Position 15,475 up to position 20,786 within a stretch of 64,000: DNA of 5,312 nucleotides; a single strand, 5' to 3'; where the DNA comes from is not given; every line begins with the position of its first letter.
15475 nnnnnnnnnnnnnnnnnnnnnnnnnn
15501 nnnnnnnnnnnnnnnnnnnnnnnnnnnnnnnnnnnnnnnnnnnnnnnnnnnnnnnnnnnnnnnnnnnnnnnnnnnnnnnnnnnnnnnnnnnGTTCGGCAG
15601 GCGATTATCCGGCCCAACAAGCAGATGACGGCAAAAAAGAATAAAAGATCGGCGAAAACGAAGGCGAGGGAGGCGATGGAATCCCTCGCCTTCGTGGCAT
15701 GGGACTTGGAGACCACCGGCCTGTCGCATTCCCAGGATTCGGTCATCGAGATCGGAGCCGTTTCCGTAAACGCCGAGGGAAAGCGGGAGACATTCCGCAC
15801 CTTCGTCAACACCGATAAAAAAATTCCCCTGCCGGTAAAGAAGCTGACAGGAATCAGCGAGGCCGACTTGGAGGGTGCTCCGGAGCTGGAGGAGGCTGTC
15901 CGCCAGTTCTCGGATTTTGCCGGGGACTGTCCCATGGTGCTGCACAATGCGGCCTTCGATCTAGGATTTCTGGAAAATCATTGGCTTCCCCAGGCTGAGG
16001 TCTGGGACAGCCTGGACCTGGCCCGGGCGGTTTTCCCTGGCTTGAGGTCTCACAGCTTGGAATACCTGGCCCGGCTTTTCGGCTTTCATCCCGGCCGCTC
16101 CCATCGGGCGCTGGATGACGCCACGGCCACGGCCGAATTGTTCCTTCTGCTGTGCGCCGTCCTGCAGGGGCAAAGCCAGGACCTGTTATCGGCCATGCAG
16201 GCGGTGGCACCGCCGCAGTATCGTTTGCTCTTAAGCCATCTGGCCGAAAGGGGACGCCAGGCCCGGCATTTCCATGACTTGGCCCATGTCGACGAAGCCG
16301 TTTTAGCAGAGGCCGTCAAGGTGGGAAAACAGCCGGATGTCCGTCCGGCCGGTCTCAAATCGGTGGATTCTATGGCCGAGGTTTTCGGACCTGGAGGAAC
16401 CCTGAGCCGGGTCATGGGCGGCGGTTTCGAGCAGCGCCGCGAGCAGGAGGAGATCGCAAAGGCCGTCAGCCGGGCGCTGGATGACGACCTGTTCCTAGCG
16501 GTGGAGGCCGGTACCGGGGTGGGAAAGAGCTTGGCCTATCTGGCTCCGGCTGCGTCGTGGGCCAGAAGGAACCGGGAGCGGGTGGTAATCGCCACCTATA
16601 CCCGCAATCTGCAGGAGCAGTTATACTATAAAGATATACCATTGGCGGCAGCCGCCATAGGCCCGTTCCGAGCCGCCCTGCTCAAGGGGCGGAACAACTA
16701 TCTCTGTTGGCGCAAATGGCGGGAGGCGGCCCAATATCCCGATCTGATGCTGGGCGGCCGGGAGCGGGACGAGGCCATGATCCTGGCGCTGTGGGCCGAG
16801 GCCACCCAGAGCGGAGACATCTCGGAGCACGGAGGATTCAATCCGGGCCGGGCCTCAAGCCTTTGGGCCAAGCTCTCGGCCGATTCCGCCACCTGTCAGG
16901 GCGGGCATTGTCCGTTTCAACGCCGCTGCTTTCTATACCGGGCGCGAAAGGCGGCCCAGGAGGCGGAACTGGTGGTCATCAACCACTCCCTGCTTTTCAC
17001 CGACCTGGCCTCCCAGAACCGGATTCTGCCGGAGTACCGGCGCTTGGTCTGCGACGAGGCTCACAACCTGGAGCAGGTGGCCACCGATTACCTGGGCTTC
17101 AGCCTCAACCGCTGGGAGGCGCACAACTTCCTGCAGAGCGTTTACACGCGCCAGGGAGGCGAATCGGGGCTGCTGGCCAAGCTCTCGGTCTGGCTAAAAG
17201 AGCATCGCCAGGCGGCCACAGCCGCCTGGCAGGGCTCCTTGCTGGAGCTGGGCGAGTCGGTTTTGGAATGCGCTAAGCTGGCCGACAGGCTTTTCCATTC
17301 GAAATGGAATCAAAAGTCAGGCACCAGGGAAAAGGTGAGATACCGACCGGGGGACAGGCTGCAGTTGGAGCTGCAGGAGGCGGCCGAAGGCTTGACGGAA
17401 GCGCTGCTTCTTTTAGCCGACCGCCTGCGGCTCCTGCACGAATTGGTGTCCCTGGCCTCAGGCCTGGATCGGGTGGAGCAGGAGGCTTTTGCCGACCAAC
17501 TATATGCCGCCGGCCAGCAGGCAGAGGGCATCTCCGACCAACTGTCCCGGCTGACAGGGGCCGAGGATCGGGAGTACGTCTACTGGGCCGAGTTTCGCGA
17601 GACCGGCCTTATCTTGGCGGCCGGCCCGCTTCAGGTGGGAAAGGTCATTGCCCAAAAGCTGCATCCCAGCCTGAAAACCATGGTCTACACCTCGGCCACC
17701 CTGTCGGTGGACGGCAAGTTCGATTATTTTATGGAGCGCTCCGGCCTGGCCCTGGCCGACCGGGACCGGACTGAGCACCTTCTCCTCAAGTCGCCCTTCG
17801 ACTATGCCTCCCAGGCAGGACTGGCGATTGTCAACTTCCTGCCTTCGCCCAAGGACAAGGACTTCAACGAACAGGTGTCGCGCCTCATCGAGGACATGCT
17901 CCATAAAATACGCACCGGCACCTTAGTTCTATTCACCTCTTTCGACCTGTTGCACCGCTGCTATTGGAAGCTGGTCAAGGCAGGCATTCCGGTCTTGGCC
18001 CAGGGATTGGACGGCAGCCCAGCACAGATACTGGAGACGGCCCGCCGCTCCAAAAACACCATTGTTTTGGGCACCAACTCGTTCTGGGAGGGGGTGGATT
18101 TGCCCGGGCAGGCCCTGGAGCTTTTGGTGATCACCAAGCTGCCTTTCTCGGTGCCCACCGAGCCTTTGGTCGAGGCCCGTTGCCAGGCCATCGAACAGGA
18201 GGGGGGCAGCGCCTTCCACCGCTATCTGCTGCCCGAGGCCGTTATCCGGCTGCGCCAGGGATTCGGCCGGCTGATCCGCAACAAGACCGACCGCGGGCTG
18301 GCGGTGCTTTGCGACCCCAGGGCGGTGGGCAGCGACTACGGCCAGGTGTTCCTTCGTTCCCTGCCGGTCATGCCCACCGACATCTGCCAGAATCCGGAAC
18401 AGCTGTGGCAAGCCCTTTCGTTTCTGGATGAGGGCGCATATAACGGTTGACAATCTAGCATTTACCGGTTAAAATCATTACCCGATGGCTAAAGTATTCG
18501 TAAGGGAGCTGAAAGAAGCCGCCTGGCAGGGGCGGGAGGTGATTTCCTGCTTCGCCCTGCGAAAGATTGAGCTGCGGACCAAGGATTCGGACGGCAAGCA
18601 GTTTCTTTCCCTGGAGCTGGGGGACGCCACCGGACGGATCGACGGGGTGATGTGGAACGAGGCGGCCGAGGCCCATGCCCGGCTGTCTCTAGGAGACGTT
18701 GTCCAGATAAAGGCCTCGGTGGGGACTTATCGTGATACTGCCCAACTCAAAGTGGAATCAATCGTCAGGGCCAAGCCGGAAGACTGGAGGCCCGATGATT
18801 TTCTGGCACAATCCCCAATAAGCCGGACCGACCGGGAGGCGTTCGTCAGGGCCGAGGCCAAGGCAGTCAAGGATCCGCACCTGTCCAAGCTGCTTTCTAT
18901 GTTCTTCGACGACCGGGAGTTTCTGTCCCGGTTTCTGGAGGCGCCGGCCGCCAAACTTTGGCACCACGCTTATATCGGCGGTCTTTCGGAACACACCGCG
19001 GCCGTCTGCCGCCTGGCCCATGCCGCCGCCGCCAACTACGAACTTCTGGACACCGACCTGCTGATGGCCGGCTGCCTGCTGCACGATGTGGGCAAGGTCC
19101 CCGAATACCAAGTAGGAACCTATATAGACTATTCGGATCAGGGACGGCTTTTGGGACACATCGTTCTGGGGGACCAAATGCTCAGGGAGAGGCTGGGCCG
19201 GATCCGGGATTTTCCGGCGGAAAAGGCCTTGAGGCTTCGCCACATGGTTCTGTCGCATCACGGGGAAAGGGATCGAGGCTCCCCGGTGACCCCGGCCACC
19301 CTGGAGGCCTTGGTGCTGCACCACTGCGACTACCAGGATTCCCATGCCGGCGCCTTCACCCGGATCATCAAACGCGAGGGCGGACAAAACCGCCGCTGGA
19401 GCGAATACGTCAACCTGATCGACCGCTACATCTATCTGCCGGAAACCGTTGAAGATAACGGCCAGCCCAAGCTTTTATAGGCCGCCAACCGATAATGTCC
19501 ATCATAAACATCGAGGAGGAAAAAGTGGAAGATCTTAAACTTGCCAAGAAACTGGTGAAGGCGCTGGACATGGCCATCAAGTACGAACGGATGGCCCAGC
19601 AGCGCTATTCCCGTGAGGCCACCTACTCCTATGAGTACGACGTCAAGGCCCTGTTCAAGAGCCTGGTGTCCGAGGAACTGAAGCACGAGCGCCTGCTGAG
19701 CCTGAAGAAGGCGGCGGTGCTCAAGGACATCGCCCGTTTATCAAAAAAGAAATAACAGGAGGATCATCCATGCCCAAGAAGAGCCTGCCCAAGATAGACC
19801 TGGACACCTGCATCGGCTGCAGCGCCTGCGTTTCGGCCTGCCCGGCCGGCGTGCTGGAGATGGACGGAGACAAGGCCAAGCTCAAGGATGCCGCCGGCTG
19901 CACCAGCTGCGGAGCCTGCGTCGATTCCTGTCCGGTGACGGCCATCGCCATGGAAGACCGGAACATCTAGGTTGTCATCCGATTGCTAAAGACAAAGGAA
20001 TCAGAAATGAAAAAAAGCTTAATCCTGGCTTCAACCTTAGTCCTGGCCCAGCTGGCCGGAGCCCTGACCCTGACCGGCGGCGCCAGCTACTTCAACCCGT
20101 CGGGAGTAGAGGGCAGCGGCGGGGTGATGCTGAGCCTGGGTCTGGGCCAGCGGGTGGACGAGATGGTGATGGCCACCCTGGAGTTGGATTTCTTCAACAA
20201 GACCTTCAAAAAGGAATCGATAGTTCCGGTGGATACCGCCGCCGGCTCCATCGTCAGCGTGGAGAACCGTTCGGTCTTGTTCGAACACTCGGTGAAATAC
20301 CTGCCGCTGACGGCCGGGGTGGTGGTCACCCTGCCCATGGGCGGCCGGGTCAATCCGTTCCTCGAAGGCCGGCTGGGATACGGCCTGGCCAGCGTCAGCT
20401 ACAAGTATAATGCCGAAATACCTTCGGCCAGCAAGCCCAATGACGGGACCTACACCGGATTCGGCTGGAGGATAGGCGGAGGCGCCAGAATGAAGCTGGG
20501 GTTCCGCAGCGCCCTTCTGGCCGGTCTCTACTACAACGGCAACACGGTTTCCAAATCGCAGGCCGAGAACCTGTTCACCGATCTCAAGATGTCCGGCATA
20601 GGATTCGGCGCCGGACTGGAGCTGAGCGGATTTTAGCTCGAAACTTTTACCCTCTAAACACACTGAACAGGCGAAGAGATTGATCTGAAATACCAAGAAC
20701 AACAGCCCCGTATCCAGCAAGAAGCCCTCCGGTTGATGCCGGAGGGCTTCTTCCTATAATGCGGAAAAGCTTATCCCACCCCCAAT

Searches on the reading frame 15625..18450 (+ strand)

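Call 70: search_protein_families(library=pfam, proteins=[window:15625-18450:+], max_evalue=0.00001)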
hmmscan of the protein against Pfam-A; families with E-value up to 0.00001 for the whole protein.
window:15625-18450:+ (941 aa): 3 families
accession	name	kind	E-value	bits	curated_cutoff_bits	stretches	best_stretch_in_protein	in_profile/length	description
PF13307.12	Helicase_C_2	-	7.7e-40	137.1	25.3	1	755-914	1-168/170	Helicase C-terminal domain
PF00929.31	RNase_T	-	1.3e-31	110.8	24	1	24-173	1-164/164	Exonuclease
PF00270.35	DEAD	-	1.8e-08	34.7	26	0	279-385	6-108/167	DEAD/DEAH box helicase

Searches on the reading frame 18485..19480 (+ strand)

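Call 70: search_protein_families(library=pfam, proteins=[window:18485-19480:+], max_evalue=0.00001)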
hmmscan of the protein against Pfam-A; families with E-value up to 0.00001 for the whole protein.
window:18485-19480:+ (331 aa): 2 families
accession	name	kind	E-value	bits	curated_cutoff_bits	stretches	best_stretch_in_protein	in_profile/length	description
PF01966.28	HD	-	2.3e-14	54.1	22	1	168-283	2-112/116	HD domain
PF01336.31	tRNA_anti-codon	-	5.1e-10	39.6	27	1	32-93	9-72/75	OB-fold nucleic acid binding domain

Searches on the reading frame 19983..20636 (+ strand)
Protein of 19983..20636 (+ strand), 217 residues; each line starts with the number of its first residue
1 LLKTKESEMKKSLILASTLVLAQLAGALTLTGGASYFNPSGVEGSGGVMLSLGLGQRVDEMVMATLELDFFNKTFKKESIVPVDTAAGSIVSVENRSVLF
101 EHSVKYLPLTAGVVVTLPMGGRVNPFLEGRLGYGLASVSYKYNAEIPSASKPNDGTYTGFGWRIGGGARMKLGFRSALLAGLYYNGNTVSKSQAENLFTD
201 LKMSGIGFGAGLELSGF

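Call 70: search_protein_families(library=pfam, proteins=[window:19983-20636:+], max_evalue=0.00001)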
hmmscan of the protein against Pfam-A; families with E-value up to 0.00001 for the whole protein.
window:19983-20636:+ (217 aa): 1 family
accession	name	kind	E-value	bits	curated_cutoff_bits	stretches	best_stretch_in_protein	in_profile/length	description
PF13505.12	OMP_b-brl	-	2.8e-10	41.1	28.7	1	14-211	7-172/175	Outer membrane protein beta-barrel domain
